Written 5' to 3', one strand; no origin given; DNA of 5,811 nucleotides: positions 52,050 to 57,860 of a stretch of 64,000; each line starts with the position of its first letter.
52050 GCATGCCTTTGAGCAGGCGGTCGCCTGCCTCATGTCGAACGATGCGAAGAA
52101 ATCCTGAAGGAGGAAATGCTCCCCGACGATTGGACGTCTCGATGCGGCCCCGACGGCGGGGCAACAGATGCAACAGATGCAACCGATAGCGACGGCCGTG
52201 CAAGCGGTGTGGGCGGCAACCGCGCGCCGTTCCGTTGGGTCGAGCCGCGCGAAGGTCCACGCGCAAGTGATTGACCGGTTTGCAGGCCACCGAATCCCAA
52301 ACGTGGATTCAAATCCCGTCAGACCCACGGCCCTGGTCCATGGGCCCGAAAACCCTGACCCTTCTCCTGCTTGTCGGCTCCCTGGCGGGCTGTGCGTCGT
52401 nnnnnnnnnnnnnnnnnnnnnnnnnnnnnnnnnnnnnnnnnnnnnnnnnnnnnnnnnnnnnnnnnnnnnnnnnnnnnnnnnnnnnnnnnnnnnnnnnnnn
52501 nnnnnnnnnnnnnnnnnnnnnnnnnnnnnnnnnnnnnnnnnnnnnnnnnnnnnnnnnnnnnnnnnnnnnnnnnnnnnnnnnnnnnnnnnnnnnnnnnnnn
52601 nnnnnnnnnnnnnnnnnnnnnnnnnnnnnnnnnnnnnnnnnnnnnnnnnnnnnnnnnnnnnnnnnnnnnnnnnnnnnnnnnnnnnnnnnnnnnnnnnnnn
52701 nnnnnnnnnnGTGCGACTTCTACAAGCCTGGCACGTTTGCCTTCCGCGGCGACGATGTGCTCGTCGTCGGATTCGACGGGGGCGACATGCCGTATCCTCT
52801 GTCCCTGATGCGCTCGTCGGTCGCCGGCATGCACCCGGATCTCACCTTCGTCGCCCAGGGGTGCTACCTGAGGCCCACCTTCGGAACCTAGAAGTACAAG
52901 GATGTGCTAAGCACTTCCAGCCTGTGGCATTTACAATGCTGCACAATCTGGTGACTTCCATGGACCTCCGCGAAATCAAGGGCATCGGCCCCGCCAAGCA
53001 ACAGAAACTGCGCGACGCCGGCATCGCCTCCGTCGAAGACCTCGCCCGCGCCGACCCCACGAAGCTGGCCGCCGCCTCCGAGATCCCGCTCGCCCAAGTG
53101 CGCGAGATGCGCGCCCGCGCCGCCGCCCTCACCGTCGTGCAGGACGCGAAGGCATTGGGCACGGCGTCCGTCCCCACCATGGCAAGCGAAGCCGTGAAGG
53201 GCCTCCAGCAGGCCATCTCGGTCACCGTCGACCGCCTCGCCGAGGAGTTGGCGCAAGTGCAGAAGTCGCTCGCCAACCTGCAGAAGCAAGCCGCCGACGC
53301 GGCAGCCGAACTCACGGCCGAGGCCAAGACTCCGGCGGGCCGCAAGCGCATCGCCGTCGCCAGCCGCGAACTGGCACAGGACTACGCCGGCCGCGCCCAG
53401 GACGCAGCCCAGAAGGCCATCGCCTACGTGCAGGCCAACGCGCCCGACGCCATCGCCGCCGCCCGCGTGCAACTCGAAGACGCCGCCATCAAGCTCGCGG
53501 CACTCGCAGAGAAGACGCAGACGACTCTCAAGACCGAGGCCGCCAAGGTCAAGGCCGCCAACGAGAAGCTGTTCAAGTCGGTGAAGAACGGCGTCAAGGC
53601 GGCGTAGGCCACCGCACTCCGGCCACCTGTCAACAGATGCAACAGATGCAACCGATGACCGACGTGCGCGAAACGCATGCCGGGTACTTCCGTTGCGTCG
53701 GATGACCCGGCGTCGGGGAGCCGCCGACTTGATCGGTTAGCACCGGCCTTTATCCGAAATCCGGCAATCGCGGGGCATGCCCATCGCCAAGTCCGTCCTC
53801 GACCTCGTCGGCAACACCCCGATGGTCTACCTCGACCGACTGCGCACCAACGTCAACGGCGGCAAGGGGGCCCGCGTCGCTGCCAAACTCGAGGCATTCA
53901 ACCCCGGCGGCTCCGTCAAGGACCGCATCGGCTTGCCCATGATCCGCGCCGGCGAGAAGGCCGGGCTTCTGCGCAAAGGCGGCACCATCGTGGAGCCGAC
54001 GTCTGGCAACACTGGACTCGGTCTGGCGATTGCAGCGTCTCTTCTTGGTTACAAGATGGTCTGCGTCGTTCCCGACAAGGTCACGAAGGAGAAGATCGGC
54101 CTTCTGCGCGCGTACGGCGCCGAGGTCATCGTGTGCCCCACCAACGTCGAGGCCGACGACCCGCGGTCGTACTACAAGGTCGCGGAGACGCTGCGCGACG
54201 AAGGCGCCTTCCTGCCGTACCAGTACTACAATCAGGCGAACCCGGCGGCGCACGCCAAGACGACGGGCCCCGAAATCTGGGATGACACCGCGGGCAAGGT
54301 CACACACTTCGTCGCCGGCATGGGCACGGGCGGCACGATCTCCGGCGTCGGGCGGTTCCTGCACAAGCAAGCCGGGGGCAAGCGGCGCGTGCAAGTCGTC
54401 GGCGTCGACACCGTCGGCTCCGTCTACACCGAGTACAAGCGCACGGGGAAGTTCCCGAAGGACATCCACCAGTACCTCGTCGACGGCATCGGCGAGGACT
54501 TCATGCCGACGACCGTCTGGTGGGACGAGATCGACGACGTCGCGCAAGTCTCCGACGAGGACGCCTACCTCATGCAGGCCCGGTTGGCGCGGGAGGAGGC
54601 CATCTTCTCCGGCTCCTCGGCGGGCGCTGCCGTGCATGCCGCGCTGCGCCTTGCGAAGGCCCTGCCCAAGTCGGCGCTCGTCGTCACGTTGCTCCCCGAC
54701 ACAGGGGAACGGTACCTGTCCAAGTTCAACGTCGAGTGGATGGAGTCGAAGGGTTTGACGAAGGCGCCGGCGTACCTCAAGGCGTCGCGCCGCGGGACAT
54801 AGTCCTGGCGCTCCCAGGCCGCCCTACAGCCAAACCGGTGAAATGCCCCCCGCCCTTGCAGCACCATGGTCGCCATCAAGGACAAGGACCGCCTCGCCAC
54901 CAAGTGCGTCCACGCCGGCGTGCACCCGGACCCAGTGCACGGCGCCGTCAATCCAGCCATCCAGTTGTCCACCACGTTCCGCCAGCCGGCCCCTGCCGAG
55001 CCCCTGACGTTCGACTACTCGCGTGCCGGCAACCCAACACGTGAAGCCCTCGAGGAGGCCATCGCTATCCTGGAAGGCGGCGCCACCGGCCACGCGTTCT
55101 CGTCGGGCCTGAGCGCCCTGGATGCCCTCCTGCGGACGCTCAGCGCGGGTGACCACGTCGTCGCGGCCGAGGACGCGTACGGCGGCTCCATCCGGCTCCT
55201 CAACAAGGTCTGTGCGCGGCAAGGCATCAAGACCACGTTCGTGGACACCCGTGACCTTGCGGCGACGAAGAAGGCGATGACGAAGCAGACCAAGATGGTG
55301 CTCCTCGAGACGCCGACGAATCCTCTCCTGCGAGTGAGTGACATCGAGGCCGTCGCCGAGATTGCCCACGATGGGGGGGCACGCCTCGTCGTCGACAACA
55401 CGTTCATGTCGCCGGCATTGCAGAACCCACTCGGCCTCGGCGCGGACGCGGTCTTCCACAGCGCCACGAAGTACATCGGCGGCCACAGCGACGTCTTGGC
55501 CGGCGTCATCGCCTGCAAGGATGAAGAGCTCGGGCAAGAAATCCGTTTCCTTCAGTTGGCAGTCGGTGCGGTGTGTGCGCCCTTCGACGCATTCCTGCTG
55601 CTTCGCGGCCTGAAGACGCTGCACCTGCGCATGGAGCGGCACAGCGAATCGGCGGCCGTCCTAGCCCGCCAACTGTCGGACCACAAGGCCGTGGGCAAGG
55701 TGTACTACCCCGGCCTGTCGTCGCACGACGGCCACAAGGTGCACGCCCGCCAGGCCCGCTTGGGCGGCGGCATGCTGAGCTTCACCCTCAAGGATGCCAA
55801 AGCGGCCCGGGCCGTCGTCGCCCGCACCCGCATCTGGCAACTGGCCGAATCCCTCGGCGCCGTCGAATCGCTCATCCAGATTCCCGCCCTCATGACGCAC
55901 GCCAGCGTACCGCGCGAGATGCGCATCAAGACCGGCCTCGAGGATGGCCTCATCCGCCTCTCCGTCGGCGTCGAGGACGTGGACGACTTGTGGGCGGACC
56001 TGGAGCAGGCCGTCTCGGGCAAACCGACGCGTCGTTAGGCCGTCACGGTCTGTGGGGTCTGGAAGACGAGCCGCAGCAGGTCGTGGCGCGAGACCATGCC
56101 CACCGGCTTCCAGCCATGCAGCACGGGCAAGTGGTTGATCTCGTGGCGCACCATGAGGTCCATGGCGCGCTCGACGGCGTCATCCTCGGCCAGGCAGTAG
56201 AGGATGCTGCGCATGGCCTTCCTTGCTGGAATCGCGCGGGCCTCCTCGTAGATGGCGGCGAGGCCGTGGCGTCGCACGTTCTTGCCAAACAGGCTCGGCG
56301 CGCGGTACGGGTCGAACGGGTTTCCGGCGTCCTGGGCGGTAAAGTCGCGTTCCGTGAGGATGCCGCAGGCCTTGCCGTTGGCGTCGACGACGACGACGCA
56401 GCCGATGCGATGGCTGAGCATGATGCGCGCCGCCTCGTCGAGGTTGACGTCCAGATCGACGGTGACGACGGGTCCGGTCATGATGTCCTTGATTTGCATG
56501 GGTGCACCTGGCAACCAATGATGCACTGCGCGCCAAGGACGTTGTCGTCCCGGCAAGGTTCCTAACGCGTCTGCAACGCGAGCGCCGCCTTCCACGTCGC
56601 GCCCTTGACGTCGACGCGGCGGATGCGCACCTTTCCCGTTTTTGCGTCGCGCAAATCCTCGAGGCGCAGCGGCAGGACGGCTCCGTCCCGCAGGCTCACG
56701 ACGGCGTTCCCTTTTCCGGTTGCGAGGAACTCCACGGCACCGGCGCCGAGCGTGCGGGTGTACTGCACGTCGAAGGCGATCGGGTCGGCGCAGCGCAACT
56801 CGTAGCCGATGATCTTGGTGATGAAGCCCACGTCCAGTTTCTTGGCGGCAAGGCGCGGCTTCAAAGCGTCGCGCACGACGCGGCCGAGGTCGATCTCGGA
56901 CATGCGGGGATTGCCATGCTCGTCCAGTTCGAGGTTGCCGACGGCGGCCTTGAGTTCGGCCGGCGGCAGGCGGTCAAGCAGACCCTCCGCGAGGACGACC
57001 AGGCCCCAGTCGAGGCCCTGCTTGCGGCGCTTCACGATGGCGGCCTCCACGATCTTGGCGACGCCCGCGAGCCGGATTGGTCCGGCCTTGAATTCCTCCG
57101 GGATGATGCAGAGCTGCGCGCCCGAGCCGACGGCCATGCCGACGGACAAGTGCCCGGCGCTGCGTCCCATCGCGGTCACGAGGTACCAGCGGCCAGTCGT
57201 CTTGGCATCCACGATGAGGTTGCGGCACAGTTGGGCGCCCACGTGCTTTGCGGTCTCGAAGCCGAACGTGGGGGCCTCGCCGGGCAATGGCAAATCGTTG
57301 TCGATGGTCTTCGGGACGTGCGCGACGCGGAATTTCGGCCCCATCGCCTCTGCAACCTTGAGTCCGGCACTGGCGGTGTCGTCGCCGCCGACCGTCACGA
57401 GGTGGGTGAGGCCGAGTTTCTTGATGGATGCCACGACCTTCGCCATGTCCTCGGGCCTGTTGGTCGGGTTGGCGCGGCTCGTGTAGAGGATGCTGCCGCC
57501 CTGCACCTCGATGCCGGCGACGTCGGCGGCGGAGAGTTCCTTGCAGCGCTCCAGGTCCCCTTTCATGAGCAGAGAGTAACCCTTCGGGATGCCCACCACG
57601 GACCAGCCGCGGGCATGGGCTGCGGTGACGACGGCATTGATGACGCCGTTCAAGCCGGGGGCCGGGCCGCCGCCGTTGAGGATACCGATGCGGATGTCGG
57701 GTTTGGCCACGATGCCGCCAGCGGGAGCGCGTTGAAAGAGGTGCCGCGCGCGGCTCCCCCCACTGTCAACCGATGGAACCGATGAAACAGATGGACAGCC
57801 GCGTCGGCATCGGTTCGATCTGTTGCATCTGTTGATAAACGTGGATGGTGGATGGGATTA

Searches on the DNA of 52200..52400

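Call 43: search_rna_families(source=window, start=52200, end=52400, threshold=evalue, max_evalue=10, show_alignments=3)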
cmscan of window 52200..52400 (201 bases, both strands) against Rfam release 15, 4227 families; matches with E-value up to 10: 2.
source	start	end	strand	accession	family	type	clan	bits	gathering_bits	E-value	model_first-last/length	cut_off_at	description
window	52278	52314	+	RF00262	sar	Gene; antisense;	-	12.6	43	6.8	1-68/68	no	sar RNA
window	52307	52392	+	RF00627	P15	Gene;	-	9.4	70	9.1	1-119/119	no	Pseudomonas sRNA P15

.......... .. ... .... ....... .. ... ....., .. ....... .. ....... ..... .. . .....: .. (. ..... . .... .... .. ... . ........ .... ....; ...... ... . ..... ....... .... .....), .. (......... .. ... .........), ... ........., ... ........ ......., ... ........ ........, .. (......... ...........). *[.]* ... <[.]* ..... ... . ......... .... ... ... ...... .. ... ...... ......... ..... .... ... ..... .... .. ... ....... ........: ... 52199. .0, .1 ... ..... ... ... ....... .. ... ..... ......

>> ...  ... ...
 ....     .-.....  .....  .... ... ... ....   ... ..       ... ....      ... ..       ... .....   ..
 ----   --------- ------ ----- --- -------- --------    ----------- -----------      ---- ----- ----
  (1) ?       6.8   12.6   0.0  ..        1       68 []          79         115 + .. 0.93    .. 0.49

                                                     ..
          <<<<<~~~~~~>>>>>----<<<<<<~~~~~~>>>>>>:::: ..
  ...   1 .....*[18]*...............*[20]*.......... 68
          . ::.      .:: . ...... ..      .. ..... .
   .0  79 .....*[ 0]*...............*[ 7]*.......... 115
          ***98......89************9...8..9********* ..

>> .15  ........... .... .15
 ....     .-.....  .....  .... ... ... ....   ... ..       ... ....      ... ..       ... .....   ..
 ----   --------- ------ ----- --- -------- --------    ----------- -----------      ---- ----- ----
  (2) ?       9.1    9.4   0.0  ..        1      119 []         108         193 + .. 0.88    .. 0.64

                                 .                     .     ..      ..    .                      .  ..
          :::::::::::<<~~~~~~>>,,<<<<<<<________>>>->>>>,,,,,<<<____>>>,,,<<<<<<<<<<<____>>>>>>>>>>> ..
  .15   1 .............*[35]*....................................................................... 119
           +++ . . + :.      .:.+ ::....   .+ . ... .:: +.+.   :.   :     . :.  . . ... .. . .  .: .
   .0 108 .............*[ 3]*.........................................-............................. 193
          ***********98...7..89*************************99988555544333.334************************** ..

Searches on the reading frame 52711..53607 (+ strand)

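Call 49: search_protein_families(library=pfam, proteins=[window:52711-53607:+], max_evalue=0.001)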
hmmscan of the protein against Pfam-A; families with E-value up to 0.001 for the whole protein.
window:52711-53607:+ (298 aa): 3 families
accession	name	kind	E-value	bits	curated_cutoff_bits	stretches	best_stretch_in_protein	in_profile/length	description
PF14520.12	HHH_5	-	4.6e-09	37.1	27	1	85-131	3-49/57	Helix-hairpin-helix domain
PF14229.12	DUF4332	-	2.8e-07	31.2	23.2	1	77-124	46-93/122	Domain of unknown function (DUF4332)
PF11731.14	Cdd1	-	0.0003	21.4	25.5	1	85-122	7-44/86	Pathogenicity locus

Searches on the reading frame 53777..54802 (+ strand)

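Call 49: search_protein_families(library=pfam, proteins=[window:53777-54802:+], max_evalue=0.001)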
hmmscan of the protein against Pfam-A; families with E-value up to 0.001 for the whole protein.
window:53777-54802:+ (341 aa): 1 family
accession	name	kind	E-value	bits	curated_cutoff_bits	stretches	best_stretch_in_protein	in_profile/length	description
PF00291.31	PALP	-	7.5e-74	249.1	35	1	8-308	2-295/295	Pyridoxal-phosphate dependent enzyme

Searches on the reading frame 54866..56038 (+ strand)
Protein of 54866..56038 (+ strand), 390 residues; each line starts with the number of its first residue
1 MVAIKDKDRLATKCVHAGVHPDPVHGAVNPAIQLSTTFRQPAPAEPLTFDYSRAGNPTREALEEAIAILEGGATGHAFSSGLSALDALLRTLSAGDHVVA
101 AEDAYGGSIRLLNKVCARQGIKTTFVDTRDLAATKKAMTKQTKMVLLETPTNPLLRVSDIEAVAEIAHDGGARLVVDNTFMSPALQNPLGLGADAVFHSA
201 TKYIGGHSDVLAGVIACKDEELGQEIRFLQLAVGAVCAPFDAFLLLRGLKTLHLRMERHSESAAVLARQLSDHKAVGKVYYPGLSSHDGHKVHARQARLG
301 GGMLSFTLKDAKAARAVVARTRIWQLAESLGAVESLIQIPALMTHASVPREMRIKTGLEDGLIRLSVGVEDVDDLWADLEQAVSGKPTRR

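Call 49: search_protein_families(library=pfam, proteins=[window:54866-56038:+], max_evalue=0.001)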
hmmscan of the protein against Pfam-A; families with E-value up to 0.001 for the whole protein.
window:54866-56038:+ (390 aa): 4 families
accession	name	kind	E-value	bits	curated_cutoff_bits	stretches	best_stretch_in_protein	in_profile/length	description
PF01053.26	Cys_Met_Meta_PP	-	6.5e-147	489.5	27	1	11-383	1-380/381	Cys/Met metabolism PLP-dependent enzyme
PF00266.25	Aminotran_5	-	1.9e-05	24.2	21.5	1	85-205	78-204/371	Aminotransferase class-V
PF01041.23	DegT_DnrJ_EryC1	-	2.4e-05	24.2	19.8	1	57-231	24-200/360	DegT/DnrJ/EryC1/StrS aminotransferase family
PF00155.27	Aminotran_1_2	-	0.00016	21.4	19.7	1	60-182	45-190/361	Aminotransferase class I and II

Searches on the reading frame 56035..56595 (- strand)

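Call 49: search_protein_families(library=pfam, proteins=[window:56035-56595:-], max_evalue=0.001)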
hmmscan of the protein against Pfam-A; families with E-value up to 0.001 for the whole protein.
window:56035-56595:- (186 aa): 1 family
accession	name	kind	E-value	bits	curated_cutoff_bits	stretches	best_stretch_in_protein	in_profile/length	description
PF00571.33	CBS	-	9.5e-28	96.7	24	2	35-85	1-51/57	CBS domain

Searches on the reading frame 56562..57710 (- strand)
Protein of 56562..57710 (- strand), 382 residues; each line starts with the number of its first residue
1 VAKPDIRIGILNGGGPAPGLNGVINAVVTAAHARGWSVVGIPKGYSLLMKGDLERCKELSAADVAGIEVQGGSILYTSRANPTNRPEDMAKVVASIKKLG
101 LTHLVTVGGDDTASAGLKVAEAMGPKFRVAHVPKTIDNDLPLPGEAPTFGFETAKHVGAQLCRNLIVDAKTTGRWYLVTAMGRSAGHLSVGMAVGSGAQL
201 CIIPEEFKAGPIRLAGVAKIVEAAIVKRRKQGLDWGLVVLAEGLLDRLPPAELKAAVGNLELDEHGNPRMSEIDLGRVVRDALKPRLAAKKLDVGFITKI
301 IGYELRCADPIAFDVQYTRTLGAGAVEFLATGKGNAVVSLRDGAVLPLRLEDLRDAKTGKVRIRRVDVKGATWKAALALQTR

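Call 69: search_protein_families(library=pfam, proteins=[window:56562-57710:-], max_evalue=0.00001)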
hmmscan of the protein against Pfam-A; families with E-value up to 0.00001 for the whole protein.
window:56562-57710:- (382 aa): 1 family
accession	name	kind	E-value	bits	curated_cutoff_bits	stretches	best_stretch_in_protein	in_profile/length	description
PF00365.25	PFK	-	9e-55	186.4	30.9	1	7-329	1-277/277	Phosphofructokinase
